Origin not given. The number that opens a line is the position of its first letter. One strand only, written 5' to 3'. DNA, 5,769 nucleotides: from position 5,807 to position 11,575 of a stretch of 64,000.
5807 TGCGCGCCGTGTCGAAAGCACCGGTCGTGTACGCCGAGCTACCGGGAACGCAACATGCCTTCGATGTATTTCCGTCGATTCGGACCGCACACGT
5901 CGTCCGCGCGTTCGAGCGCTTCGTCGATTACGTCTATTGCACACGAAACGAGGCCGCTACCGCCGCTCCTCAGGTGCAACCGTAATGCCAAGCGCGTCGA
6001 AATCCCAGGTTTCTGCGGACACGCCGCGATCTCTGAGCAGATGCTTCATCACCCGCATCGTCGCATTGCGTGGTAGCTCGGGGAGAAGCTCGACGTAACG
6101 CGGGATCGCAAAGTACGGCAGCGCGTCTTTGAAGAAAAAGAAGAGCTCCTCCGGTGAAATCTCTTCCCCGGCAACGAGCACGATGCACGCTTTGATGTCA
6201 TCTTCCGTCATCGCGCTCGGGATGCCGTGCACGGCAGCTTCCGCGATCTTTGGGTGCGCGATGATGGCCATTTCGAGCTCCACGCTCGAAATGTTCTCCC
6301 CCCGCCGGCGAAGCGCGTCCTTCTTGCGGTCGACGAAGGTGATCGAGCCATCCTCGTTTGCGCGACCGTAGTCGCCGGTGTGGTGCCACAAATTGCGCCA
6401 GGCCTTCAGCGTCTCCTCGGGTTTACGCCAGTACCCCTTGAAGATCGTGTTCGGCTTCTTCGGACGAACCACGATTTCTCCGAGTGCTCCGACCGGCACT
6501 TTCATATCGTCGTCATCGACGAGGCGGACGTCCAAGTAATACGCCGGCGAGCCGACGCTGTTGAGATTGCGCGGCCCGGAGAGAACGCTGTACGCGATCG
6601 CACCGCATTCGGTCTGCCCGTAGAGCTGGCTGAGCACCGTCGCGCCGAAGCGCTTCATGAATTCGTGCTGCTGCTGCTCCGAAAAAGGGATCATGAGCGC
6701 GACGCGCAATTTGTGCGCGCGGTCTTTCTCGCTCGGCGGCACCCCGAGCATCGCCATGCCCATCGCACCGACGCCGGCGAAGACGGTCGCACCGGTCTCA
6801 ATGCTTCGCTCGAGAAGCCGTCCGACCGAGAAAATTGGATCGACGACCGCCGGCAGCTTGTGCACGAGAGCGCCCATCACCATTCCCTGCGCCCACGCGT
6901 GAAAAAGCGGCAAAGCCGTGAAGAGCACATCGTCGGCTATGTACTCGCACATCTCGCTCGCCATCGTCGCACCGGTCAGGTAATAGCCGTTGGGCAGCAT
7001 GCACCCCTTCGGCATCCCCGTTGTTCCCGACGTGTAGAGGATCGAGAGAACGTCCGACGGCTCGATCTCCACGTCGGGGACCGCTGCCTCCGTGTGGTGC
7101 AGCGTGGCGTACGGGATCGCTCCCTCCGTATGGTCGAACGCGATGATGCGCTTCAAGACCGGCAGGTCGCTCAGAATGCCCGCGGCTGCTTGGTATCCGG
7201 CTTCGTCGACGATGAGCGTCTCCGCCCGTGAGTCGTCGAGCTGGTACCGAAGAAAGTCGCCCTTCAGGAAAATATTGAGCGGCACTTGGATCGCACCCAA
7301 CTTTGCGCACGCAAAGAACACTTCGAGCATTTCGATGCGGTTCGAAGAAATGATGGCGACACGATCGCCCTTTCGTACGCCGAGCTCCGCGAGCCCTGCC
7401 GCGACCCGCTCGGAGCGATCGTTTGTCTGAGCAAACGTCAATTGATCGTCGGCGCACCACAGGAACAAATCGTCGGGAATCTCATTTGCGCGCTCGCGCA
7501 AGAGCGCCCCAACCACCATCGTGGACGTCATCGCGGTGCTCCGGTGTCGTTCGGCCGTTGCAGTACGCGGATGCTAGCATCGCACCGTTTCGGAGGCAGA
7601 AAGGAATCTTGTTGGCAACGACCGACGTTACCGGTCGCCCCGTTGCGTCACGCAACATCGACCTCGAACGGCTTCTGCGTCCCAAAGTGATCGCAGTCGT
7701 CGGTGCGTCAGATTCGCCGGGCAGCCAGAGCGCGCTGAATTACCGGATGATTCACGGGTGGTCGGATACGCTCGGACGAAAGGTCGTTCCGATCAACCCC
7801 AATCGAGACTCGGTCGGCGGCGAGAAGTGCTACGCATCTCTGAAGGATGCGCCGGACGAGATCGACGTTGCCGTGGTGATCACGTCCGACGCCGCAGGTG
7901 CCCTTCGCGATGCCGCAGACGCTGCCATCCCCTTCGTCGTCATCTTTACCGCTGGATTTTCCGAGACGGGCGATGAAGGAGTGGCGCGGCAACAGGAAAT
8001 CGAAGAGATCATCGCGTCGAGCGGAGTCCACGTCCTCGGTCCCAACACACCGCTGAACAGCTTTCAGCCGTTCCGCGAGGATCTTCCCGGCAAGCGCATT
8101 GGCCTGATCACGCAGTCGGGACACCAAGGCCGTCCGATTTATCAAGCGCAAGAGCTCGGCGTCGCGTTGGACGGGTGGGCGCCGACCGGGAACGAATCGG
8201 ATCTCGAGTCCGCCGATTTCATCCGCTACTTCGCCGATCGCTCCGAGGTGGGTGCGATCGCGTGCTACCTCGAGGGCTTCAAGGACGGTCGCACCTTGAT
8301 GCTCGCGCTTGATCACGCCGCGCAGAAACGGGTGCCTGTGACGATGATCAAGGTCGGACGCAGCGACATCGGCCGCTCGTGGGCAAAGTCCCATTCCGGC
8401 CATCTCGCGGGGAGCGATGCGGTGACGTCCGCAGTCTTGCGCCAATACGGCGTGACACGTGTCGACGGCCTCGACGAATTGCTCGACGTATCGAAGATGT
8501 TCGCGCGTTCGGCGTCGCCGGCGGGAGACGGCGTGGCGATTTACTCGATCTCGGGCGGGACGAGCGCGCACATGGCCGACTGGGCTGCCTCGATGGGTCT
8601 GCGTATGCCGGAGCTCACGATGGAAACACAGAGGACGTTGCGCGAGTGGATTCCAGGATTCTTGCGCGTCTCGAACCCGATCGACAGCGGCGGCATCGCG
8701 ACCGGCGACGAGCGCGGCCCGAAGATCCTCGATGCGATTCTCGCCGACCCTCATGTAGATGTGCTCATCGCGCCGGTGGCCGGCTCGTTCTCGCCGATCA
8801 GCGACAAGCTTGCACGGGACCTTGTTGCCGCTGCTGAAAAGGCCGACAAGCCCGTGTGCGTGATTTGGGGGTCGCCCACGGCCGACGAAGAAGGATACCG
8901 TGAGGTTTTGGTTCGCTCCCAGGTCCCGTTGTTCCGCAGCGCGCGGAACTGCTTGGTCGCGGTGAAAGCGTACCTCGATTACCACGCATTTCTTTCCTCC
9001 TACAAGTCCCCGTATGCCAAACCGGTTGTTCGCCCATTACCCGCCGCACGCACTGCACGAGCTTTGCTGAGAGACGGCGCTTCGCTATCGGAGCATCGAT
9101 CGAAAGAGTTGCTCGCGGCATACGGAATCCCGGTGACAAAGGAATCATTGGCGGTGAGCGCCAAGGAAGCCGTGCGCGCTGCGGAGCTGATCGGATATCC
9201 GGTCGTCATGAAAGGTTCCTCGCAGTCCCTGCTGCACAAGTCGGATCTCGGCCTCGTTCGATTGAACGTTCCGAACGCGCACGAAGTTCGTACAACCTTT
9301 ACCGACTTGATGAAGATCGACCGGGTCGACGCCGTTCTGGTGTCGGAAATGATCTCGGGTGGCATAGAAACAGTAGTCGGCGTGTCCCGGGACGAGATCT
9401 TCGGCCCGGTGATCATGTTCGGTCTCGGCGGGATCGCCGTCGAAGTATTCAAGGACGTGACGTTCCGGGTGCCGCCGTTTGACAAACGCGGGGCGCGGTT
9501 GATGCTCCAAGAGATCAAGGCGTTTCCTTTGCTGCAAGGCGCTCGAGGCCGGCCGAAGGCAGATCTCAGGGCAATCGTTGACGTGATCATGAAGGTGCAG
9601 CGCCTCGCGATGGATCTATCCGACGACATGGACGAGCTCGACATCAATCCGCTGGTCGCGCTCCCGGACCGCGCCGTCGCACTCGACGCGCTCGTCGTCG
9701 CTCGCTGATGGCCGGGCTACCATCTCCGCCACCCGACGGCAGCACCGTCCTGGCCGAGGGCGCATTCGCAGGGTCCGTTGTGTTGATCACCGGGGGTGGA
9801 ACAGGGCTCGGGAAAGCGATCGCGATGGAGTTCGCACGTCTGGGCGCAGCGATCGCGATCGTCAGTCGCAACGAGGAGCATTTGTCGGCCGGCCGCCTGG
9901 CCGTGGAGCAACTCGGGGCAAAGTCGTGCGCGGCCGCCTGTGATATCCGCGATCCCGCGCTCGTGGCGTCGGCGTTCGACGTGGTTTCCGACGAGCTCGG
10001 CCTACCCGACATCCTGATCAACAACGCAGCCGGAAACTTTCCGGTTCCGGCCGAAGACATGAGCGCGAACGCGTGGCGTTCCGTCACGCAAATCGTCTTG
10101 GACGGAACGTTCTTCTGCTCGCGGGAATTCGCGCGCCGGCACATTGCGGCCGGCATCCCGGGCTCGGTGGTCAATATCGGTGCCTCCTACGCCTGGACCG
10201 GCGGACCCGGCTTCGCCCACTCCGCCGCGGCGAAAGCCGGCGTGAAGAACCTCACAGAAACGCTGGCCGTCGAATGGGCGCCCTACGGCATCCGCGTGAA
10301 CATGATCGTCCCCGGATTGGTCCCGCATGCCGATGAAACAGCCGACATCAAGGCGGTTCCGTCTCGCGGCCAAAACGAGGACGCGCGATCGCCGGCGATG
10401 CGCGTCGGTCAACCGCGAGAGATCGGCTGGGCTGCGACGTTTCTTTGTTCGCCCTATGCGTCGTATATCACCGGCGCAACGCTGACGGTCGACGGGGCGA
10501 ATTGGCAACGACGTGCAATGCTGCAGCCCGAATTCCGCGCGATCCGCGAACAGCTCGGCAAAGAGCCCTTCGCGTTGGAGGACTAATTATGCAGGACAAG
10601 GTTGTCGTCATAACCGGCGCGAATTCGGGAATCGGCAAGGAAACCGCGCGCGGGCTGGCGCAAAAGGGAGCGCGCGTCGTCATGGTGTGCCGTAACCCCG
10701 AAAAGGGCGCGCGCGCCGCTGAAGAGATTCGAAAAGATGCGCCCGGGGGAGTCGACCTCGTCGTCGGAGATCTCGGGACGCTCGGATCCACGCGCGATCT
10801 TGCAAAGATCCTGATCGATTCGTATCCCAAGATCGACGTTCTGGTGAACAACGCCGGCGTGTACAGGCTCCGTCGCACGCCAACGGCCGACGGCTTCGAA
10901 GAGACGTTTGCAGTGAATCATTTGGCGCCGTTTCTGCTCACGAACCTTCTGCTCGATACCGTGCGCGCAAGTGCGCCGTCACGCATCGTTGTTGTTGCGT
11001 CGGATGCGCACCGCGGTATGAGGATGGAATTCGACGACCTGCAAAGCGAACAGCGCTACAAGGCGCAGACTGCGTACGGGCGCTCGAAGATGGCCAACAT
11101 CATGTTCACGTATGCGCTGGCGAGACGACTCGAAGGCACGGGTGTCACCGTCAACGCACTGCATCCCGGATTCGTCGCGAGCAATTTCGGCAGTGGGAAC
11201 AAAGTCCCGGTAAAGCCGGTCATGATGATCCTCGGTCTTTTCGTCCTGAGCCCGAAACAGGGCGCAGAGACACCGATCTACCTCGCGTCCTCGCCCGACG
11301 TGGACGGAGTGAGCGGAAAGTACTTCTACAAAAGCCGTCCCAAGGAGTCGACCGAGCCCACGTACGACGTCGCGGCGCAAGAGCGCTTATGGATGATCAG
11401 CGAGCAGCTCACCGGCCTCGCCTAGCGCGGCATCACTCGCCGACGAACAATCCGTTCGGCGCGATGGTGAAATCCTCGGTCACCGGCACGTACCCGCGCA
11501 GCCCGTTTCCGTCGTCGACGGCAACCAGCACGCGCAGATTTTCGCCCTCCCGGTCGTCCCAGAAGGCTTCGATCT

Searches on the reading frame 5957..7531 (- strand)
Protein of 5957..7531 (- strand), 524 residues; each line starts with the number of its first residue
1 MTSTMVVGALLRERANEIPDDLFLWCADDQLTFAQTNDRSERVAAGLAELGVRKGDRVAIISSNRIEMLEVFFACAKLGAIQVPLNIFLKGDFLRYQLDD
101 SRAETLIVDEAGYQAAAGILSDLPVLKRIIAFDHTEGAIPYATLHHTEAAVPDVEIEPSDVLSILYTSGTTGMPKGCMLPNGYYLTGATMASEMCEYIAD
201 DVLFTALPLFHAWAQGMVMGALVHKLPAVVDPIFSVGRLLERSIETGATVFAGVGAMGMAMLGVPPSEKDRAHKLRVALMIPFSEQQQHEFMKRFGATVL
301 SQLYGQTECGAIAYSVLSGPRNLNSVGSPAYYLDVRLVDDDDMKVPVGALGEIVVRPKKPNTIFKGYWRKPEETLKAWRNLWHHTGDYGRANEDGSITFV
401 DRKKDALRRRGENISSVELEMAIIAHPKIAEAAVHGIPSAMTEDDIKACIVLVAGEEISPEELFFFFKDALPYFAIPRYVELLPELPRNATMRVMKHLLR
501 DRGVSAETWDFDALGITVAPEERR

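Call 60: search_protein_families(library=pfam, proteins=[window:5957-7531:-], max_evalue=0.01)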
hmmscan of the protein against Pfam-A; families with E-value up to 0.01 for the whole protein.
window:5957-7531:- (524 aa): 2 families
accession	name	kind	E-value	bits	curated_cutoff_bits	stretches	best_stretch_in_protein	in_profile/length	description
PF00501.34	AMP-binding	-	1.3e-70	238.6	29.9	1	12-368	2-384/384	AMP-binding enzyme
PF13193.12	AMP-binding_C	-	1e-11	46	24.5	1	418-491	1-74/76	AMP-binding enzyme C-terminal domain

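Call 93: search_protein_families(library=ncbifam, proteins=[window:5957-7531:-], max_evalue=1e-30)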
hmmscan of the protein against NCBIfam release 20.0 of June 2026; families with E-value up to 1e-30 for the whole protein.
window:5957-7531:- (524 aa): 59 families (the best 25 are shown)
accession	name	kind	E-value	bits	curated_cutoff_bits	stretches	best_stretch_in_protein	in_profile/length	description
NF004808.0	PRK06155.1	equivalog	3.2e-145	484.5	722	1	3-518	19-537/542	ATP-dependent acyl-CoA ligase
NF004837.0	PRK06187.1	subfamily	1.8e-103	346.6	476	1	4-503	7-522/531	long-chain-fatty-acid--CoA ligase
NF006182.0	PRK08316.1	subfamily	4.6e-86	289.4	663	1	4-502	10-516/523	fatty acyl-CoA synthetase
NF005947.1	PRK08008.1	equivalog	6.7e-79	265.8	651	1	29-499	36-517/518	crotonobetaine/carnitine-CoA ligase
NF005702.0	PRK07514.1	subfamily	4.4e-72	243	558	1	11-502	9-499/506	malonyl-CoA synthase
NF005307.0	PRK06839.1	equivalog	7.5e-72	242.5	748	1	12-499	9-489/496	o-succinylbenzoate--CoA ligase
NF009233.0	PRK12583.1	subfamily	1.8e-68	231.3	832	1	7-504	20-551/558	fatty acid CoA ligase family protein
NF005857.1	PRK07786.1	exception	7.4e-68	229.3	733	1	19-502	23-511/513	fatty-acid--CoA ligase FadD5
NF006134.1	PRK08279.1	equivalog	4.1e-65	220.5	625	1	4-507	43-571/605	long-chain-acyl-CoA synthetase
NF052269.1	Staph_lig_FadD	equivalog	4.1e-63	213.4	650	1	28-498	25-488/499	long-chain-fatty-acid--CoA ligase FadD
NF002966.0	PRK03640.1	equivalog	1.5e-61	208.5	556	1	10-501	7-478/483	o-succinylbenzoate--CoA ligase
NF004114.0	PRK05605.1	equivalog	4.6e-61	206.8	766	1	139-502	196-568/575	long-chain-fatty-acid--CoA ligase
NF052580.1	Str24CoAsynCasG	equivalog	1.2e-60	205.4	750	1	9-497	45-544/548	steroid-24-oyl-CoA synthetase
TIGR02262.1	benz_CoA_lig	subfamily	5.2e-59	200.3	375.25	1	29-501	29-507/508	benzoate-CoA ligase family protein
NF005801.1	PRK07656.1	equivalog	5.2e-59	200.2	657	1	9-500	5-500/500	FadD3 family acyl-CoA ligase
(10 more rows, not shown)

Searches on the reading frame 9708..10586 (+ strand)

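Call 13: search_protein_families(library=pfam, proteins=[window:9708-10586:+])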
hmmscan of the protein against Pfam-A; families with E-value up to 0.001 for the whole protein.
window:9708-10586:+ (292 aa): 3 families
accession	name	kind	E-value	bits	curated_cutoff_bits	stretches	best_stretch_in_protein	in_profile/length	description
PF13561.12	adh_short_C2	-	9.4e-51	173.1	27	1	32-263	6-233/236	Enoyl-(Acyl carrier protein) reductase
PF00106.31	adh_short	-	4.2e-41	141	26.6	1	24-206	2-183/195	short chain dehydrogenase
PF08659.16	KR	-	3e-07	30.9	22.6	1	24-133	2-115/180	KR domain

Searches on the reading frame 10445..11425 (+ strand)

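Call 13: search_protein_families(library=pfam, proteins=[window:10445-11425:+])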
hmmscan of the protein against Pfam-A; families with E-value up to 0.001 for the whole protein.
window:10445-11425:+ (326 aa): 5 families
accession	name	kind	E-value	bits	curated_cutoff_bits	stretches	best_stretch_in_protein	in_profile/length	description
PF00106.31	adh_short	-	5.7e-38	130.8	26.6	1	52-248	1-186/195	short chain dehydrogenase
PF13561.12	adh_short_C2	-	9.5e-25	88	27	1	58-253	1-185/236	Enoyl-(Acyl carrier protein) reductase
PF01370.27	Epimerase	-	4.2e-08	33.3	20.9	1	54-228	1-159/240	NAD dependent epimerase/dehydratase family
PF08659.16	KR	-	6e-06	26.7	22.6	1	54-143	3-95/180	KR domain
PF18306.6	LDcluster4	-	1.9e-05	24.7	26.3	1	37-90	17-70/151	SLOG cluster4 family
